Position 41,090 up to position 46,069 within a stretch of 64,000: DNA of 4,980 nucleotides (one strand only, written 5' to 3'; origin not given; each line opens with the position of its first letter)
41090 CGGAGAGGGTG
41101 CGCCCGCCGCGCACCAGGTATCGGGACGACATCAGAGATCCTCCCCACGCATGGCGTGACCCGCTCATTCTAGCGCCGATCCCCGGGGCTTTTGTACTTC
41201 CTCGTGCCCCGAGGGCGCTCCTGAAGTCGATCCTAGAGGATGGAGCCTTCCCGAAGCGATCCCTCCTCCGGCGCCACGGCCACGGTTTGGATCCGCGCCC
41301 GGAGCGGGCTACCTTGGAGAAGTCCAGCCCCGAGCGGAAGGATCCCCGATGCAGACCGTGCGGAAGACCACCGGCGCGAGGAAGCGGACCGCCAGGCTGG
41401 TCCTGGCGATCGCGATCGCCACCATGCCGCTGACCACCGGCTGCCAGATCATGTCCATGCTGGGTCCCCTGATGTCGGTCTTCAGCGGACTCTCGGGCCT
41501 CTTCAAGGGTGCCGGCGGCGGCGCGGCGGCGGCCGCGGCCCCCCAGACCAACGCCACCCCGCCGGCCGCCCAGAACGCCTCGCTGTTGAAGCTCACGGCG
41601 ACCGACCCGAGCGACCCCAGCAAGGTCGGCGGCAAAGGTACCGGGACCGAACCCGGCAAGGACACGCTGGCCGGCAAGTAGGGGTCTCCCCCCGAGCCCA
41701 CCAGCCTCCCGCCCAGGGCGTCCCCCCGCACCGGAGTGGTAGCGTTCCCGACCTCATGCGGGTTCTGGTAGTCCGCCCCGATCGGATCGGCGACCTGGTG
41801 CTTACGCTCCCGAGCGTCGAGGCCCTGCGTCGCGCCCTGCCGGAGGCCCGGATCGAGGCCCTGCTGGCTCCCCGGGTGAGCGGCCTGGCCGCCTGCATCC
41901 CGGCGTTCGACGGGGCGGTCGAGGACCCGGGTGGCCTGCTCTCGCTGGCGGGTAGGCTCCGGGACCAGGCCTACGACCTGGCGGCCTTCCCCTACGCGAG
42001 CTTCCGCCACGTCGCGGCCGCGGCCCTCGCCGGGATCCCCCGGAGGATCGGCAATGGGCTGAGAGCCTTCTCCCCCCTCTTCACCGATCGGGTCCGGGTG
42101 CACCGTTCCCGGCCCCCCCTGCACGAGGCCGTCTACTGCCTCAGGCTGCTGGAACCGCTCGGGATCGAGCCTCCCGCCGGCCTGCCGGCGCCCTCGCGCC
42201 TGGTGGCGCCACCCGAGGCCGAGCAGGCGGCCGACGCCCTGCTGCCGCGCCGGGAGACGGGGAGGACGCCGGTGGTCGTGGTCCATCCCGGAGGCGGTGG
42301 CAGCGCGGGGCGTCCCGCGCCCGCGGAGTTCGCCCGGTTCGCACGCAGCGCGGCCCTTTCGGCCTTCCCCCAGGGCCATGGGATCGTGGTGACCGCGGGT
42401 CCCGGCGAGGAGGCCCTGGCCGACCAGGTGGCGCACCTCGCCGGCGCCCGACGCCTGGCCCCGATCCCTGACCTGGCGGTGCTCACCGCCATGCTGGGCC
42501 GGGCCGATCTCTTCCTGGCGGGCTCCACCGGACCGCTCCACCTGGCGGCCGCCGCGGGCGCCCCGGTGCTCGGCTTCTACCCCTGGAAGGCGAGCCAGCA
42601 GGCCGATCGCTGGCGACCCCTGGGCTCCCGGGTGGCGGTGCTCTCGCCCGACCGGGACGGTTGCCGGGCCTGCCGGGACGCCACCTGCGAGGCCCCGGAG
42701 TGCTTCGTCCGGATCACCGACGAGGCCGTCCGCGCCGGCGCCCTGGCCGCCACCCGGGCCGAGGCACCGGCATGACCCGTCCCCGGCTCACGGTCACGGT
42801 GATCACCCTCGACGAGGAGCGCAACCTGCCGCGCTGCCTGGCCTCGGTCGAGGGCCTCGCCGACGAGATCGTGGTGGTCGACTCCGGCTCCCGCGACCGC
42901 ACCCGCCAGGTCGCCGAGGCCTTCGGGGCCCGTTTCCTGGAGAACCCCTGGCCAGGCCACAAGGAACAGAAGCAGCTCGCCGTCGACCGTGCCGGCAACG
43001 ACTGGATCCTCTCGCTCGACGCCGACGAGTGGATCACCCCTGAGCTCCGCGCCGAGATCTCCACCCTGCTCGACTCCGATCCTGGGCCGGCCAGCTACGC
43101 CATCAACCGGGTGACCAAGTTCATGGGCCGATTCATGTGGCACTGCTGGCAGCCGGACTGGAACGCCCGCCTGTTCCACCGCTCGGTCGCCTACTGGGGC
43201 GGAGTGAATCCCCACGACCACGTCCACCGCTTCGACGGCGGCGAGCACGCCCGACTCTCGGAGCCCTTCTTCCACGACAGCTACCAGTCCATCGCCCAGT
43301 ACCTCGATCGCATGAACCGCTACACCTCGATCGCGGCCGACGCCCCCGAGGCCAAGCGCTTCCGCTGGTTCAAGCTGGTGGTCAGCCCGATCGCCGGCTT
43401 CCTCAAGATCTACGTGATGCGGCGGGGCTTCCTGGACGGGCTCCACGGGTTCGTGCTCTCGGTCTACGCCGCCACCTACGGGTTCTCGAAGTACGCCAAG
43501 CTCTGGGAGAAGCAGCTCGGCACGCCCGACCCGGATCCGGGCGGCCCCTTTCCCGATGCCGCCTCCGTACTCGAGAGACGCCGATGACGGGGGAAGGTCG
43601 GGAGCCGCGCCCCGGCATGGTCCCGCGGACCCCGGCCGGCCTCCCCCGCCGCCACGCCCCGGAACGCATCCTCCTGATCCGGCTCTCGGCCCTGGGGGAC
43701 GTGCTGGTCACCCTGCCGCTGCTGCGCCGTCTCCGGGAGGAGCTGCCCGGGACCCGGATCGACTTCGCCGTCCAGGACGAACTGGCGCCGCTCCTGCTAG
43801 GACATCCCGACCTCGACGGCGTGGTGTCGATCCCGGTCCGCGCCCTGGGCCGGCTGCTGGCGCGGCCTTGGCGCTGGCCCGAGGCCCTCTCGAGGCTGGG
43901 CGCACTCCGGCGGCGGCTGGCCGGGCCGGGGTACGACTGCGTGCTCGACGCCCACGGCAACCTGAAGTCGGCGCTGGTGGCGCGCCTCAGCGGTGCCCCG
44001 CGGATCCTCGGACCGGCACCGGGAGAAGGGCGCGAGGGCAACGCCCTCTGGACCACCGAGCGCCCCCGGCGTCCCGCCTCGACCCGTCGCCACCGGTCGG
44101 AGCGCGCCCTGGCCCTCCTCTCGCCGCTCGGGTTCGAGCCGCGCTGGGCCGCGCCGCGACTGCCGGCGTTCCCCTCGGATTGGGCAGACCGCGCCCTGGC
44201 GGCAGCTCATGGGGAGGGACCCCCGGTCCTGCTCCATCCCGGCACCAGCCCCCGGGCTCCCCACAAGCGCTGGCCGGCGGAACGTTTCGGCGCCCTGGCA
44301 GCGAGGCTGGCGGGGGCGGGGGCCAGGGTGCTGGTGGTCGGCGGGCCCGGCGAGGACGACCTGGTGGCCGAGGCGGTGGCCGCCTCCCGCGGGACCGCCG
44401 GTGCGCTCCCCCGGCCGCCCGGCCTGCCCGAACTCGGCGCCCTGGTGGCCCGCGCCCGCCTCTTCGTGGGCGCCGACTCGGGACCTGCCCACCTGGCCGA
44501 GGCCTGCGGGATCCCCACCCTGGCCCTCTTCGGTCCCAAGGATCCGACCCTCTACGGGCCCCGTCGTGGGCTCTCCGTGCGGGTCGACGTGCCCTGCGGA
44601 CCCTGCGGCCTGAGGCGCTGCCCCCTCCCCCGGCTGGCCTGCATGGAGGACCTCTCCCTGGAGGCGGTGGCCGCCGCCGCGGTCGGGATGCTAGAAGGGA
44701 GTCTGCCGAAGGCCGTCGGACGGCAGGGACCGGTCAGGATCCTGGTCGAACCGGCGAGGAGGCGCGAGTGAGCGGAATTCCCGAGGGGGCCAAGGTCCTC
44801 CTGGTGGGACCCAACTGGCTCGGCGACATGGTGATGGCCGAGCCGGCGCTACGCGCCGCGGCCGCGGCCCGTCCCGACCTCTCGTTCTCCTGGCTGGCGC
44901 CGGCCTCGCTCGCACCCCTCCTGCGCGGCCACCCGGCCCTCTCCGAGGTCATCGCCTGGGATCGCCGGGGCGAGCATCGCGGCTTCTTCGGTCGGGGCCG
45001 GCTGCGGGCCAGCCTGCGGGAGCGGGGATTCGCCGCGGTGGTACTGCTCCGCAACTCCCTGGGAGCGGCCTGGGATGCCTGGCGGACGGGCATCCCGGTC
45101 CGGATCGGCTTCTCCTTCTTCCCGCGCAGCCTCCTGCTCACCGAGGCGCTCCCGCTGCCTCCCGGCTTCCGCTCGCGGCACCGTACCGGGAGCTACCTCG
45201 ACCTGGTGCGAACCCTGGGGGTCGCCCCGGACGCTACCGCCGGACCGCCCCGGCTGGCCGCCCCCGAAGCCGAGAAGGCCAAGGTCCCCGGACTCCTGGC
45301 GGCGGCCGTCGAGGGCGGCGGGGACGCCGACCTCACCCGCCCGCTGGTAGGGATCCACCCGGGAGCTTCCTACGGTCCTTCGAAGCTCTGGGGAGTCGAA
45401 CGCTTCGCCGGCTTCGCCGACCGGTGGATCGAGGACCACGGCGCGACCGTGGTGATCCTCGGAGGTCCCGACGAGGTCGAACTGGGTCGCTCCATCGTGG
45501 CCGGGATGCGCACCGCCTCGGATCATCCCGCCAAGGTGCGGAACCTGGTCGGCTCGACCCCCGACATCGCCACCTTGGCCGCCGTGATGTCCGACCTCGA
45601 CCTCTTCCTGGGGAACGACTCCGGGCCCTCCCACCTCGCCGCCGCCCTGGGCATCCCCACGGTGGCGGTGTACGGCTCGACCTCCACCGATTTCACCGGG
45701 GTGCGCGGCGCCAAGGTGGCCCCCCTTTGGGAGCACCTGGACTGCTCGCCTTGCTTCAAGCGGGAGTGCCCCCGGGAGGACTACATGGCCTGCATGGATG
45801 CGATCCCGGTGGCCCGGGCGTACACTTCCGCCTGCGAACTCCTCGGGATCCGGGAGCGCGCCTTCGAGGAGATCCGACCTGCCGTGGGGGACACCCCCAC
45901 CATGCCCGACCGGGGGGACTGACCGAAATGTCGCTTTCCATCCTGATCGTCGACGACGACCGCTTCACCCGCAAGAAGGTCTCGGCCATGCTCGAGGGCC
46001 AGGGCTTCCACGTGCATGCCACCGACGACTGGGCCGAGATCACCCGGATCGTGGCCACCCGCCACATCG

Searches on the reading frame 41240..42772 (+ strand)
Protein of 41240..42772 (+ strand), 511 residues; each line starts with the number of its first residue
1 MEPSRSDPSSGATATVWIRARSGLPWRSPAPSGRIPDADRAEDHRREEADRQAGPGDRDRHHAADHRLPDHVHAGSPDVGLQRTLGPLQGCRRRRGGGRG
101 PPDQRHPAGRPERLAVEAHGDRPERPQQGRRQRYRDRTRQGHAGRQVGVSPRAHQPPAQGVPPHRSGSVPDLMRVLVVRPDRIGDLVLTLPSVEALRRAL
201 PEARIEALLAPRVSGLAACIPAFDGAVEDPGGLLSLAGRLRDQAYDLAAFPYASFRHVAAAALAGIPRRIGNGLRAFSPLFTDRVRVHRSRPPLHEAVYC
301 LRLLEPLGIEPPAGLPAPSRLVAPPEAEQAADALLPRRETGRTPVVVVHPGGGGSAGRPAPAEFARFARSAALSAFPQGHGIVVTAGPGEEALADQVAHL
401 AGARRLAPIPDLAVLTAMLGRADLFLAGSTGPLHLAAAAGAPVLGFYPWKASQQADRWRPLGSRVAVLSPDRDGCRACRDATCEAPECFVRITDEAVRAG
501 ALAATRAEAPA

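Call 92: search_protein_families(library=pfam, proteins=[window:41240-42772:+], max_evalue=0.001)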
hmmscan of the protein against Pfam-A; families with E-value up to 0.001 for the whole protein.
window:41240-42772:+ (511 aa): 1 family
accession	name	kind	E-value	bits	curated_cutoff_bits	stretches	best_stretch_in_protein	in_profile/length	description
PF01075.23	Glyco_transf_9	-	4e-12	46.4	22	1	235-485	3-243/247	Glycosyltransferase family 9 (heptosyltransferase)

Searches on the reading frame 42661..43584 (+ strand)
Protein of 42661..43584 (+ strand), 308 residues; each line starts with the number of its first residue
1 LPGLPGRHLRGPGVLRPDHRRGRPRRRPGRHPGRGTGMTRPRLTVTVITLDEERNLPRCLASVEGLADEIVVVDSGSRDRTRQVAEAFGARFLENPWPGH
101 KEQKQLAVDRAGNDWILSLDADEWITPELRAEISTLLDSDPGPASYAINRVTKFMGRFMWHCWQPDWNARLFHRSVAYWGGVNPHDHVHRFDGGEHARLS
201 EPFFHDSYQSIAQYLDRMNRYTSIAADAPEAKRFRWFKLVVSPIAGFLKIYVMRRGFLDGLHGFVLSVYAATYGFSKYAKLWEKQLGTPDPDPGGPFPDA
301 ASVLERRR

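Call 92: search_protein_families(library=pfam, proteins=[window:42661-43584:+], max_evalue=0.001)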
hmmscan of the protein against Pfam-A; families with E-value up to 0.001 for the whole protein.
window:42661-43584:+ (308 aa): 2 families
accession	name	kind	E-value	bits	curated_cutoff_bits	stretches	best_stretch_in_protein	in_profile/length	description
PF00535.33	Glycos_transf_2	-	7.4e-18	65.5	23.3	1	45-180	2-145/168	Glycosyl transferase family 2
PF13704.12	Glyco_tranf_2_4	-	6.6e-05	23.8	27.5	1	51-126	2-85/98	Glycosyl transferase family 2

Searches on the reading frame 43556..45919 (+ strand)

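Call 92: search_protein_families(library=pfam, proteins=[window:43556-45919:+], max_evalue=0.001)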
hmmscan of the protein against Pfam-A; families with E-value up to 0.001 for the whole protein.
window:43556-45919:+ (788 aa): 1 family
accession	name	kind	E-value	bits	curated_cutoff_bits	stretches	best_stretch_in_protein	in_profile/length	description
PF01075.23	Glyco_transf_9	-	7e-35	121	22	1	481-743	2-246/247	Glycosyltransferase family 9 (heptosyltransferase)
